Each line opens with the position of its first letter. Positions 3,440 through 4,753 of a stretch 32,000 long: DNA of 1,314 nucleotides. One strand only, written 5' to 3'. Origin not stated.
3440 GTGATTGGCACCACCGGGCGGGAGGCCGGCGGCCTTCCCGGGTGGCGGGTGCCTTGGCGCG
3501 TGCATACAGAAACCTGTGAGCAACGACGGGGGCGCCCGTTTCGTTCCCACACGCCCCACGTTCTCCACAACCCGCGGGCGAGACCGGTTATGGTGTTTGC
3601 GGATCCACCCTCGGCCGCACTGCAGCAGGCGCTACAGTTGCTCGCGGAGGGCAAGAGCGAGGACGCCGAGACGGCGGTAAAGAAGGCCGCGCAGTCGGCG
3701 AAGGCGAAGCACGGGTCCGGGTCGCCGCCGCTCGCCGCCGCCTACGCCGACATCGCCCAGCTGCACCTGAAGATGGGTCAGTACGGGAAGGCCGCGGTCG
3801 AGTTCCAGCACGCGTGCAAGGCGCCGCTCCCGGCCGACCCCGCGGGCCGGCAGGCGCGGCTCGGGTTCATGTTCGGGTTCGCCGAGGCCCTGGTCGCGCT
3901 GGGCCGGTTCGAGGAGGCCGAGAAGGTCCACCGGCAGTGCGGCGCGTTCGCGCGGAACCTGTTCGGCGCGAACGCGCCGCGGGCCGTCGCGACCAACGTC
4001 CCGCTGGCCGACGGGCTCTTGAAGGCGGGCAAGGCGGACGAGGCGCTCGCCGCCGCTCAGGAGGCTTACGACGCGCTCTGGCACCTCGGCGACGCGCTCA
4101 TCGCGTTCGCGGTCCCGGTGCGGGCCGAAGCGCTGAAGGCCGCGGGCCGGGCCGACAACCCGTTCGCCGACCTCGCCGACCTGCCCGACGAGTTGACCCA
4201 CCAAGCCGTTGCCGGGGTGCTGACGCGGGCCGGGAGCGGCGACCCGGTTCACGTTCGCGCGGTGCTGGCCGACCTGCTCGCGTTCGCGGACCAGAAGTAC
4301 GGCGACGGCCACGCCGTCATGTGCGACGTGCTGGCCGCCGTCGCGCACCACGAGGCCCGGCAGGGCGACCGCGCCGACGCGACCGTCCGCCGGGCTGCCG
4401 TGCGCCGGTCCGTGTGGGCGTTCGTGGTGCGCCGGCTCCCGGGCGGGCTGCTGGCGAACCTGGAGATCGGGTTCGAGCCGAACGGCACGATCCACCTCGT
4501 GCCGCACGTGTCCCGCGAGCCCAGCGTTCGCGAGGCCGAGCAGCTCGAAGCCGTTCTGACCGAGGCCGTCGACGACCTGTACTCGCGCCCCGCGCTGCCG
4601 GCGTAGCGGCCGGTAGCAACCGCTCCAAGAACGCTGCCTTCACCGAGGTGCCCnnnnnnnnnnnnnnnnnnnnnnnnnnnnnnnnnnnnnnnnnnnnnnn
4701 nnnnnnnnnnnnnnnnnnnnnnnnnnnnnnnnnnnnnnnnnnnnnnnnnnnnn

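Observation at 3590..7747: Candidate uncharacterised five-gene module: TPR-like + exported caspase-like + tandem variable paralogs around a small coupled gene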

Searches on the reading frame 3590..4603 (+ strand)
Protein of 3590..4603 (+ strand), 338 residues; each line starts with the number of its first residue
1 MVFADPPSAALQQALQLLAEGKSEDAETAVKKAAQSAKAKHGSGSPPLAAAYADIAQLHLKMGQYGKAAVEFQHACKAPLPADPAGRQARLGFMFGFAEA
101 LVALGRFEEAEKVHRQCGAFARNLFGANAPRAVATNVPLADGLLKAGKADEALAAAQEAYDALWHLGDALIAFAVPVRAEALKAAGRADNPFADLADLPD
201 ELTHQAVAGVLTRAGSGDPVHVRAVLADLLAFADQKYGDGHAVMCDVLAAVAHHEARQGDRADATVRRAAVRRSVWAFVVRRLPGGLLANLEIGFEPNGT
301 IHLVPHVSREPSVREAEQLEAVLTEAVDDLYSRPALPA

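Call 4: search_protein_families(library=pfam, proteins=[window:3590-4603:+], max_evalue=1)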
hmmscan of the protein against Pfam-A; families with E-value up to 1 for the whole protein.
window:3590-4603:+ (338 aa): 11 families
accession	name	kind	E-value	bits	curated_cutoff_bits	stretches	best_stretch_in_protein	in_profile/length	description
PF13424.12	TPR_12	-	2.5e-13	50.4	30.1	2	10-77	6-73/77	Tetratricopeptide repeat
PF17874.7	TPR_MalT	-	0.0004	20.2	45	1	13-268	46-305/336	MalT-like TPR region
PF13428.12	TPR_14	-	0.00069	20.5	23.5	1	50-89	2-40/44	Tetratricopeptide repeat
PF14559.12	TPR_19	-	0.011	16.5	25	2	17-70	1-46/68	Tetratricopeptide repeat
PF13374.12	TPR_10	-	0.013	15.9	27.5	1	98-128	9-39/42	Tetratricopeptide repeat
PF12895.13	ANAPC3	-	0.051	14.3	27.2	0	48-113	23-78/82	Anaphase-promoting complex, cyclosome, subunit 3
PF13181.12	TPR_8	-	0.066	13.9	25.7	1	49-77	1-29/34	Tetratricopeptide repeat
PF13431.12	TPR_17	-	0.1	13.4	24.4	0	49-68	13-32/34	Tetratricopeptide repeat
PF17169.10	NRBF2_MIT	-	0.2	12.4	29.2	0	98-120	15-37/83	MIT domain of nuclear receptor-binding factor 2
PF01535.26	PPR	-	0.41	11.4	25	0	100-115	9-24/31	PPR repeat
PF13176.12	TPR_7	-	0.88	10.3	27.9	1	98-116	6-24/36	Tetratricopeptide repeat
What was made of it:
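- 3590..4606 (+): g1: a 338-aa helical-repeat (TPR) protein with no signal peptide. It is the conserved upstream neighbour of g2 in Gemmata and Frigoriglobus-type genomes. TPR_12 E=2.5e-13, 50.4 bits against a cut-off of 30.1 (call 4).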

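Call 5: search_protein_families(library=ncbifam, proteins=[window:3590-4603:+], max_evalue=1)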
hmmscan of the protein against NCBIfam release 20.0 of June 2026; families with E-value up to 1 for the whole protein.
window:3590-4603:+ (338 aa): 2 families
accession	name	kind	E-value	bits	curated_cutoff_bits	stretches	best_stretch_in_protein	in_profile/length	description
NF040586.1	FxSxx_TPR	equivalog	2.7e-08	32.8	300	1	14-163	521-670/830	FxSxx-COOH system tetratricopeptide repeat protein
TIGR02521.1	type_IV_pilW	equivalog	1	8.9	154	1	9-77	33-93/234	type IV pilus biogenesis/stability protein PilW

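Call 8: search_protein_families(library=padloc, proteins=[window:3590-4603:+], max_evalue=1)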
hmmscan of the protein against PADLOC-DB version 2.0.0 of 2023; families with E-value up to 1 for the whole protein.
window:3590-4603:+ (338 aa): 0 families

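Call 9: search_protein_families(library=phrogs, proteins=[window:3590-4603:+], max_evalue=1)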
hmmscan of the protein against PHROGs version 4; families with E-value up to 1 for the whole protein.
window:3590-4603:+ (338 aa): 1 family
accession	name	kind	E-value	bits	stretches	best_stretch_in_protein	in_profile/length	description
phrog_748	-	connector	0.081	14.5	0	97-117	18-38/63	head-tail connector protein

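Call 97: search_solved_structures(query=window:3590-4603:+, max_evalue=0.01)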
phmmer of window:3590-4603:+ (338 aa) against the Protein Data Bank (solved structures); distinct sequences matched with E-value up to 0.01: 12.
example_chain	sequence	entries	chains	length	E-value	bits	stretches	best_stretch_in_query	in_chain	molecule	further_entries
5i9g_C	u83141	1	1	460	5.6e-23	85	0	102-159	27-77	pentatricopeptide repeat protein dPPR-U8C2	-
5i9h_A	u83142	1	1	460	5.9e-23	84.9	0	102-159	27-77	pentatricopeptide repeat protein dPPR-U8G2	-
5i9d_A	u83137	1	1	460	1.3e-22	83.8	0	102-159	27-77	pentatricopeptide repeat protein dPPR-U8A2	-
5i9f_A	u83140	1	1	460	1.7e-22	83.4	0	102-159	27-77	pentatricopeptide repeat protein dPPR-U10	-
6een_C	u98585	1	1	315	1.5e-14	57.3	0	133-159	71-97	Designer Pentatricopeptide Protein dPPR10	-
6een_A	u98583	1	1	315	7.5e-14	55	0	133-159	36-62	Designer Pentatricopeptide Protein dPPR10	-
6een_D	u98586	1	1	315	1.8e-13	53.8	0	132-159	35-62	Designer Pentatricopeptide Protein dPPR10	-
6een_B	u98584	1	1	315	1.9e-11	47.1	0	133-159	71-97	Designer Pentatricopeptide Protein dPPR10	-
5iww_D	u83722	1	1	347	2.2e-09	40.3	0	112-159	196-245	PLS9-PPR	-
4ozs_A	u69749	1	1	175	4.9e-08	35.9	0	133-159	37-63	Alpha solenoid protein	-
4wn4_A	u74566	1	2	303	0.0041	19.7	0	133-158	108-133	Pentatricopeptide repeat protein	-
4pjq_A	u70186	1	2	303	0.0062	19.1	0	135-189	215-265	Pentatricopeptide repeat protein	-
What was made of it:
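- On TPR repeat proteins, applied to g1: Matches to designed PPR/alpha-solenoid proteins in the PDB (call 97) agree with a helical-repeat protein.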
